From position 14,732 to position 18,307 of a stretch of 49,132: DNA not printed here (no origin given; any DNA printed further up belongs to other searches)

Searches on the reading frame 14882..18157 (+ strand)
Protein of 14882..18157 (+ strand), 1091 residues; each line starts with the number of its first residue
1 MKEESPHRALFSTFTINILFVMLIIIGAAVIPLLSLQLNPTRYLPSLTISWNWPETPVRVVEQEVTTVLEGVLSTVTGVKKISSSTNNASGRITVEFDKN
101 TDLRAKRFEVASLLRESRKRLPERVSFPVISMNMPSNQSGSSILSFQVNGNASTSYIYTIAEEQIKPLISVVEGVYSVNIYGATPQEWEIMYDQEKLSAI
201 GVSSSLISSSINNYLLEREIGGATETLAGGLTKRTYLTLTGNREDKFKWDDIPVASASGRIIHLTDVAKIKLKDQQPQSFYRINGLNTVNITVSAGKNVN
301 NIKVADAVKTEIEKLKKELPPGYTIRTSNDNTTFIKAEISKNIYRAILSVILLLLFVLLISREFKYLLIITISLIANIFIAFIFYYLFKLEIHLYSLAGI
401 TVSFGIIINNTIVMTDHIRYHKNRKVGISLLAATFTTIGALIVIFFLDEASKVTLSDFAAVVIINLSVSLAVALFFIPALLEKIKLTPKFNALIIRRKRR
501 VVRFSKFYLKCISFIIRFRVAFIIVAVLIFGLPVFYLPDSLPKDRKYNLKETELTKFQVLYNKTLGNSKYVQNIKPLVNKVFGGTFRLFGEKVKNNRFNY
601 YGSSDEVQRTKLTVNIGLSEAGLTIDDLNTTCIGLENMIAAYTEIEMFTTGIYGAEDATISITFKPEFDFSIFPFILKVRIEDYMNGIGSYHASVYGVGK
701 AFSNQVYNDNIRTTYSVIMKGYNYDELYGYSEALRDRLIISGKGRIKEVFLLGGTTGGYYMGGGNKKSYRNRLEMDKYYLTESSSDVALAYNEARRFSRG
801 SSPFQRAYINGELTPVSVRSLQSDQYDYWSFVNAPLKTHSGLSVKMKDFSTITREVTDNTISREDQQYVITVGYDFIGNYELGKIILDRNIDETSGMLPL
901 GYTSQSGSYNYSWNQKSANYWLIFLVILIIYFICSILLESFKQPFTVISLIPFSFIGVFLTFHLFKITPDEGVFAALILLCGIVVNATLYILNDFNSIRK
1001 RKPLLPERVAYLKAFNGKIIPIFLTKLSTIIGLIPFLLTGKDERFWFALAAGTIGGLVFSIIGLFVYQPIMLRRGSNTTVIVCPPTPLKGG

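Call 20: search_protein_families(library=pfam, proteins=[window:14882-18157:+], max_evalue=0.001)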
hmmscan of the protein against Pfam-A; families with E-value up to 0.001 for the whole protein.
window:14882-18157:+ (1091 aa): 1 family
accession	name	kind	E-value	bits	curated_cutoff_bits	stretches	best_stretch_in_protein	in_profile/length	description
PF00873.25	ACR_tran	-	5.9e-90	302.8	28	2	16-537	12-545/1021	AcrB/AcrD/AcrF family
